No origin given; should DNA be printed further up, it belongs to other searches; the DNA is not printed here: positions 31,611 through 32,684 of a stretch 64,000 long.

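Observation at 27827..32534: Eight-gene minus-strand cassette in an otherwise + strand genome: LuxR-type regulator, coiled-coil protein, two collagen-like paralogs, Tyr-rich and Pro-rich proteins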

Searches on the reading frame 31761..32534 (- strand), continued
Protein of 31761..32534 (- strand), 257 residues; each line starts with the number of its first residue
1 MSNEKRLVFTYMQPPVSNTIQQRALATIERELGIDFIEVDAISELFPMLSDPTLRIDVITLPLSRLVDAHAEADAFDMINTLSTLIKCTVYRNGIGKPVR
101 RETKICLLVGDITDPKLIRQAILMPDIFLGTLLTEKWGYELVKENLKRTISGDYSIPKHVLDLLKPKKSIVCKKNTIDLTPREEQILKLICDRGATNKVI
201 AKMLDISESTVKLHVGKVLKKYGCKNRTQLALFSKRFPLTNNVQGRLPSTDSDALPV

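Call 65: search_solved_structures(query=A3, max_evalue=0.001, show_alignments=3)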
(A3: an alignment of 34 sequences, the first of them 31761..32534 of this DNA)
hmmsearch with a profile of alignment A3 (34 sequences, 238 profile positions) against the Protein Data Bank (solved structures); distinct sequences matched with E-value up to 0.001: 41.
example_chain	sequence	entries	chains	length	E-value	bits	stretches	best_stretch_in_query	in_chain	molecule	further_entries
1a04_A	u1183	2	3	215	4.1e-17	65.7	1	134-234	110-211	NITRATE/NITRITE RESPONSE REGULATOR PROTEIN NARL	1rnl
1je8_A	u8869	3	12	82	6e-17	65.1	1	169-234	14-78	Nitrate/Nitrite Response Regulator Protein NARL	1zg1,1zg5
8u3b_G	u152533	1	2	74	1.7e-16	63.7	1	176-235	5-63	Nitrate/nitrite response regulator protein NarL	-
3kln_A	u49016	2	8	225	1.6e-14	57.2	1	136-235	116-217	Transcriptional regulator, LuxR family | Transcriptional regulator VpsT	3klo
5hev_A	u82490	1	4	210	2.1e-14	56.8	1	131-234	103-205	Response regulator protein VraR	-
4wt0_B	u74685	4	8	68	2.7e-13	53.2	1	176-234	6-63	Response regulator receiver domain protein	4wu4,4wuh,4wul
4gvp_A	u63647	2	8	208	5e-13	52.3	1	117-235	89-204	Response regulator protein vraR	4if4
7ve6_A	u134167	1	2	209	5e-13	52.3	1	117-235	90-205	Response regulator protein VraR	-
7x1k_A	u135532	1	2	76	8e-13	51.6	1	177-232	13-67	Chemotaxis protein CheY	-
4wsz_A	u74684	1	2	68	4.3e-12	49.2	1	176-234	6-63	Response regulator receiver domain protein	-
2rnj_A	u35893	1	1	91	3.1e-11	46.4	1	175-235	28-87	Response regulator protein vraR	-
7r3g_B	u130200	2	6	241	4e-11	46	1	171-232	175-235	Regulatory protein RhlR | PROSS optimized variant of RhlR with 75 mutations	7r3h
3qp6_A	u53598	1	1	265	4.3e-11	45.9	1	174-228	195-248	CviR transcriptional regulator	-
7ve4_A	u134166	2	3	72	4.7e-11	45.8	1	176-235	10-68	DNA-binding response regulator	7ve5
3qp5_A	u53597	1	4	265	6.4e-11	45.4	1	174-228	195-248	CviR transcriptional regulator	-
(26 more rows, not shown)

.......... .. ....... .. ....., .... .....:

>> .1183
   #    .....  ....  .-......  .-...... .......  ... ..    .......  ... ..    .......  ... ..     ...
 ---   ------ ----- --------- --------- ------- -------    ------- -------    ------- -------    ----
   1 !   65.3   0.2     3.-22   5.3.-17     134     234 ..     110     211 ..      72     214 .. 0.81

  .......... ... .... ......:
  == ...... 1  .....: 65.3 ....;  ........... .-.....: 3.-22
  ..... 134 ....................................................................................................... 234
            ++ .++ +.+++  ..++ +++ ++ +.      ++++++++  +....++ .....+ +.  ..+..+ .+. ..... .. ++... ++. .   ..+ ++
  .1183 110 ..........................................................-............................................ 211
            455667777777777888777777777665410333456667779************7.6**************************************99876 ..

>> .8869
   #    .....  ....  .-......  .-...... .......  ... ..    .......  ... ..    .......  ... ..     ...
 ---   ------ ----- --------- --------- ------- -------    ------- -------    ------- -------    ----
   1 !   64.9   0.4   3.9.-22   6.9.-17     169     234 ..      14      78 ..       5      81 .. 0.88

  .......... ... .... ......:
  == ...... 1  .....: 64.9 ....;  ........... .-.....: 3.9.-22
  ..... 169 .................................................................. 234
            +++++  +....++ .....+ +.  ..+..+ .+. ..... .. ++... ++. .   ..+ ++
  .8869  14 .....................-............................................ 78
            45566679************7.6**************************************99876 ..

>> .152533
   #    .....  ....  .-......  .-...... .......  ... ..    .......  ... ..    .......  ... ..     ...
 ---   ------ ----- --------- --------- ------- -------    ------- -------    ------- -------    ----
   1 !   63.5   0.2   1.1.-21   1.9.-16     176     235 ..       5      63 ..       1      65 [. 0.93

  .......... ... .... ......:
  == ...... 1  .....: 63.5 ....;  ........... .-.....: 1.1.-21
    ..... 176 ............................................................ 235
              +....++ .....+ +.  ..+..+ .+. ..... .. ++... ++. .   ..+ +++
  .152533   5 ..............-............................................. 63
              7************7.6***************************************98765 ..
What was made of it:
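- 31761..32534 (-): g1: NarL/CsgD/VpsT-like transcription regulator, with a C-terminal LuxR/GerE HTH and a family-specific N-terminal domain that has no Pfam match. The family profile aligns in register with NarL 110-211 and VraR 89-204 (call 65).
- Closest known: NarL/FixJ-family regulators with atypical receiver domains. Same: The overall length and the linker/alpha-helix register match NarL, VraR and VpsT (call 65).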
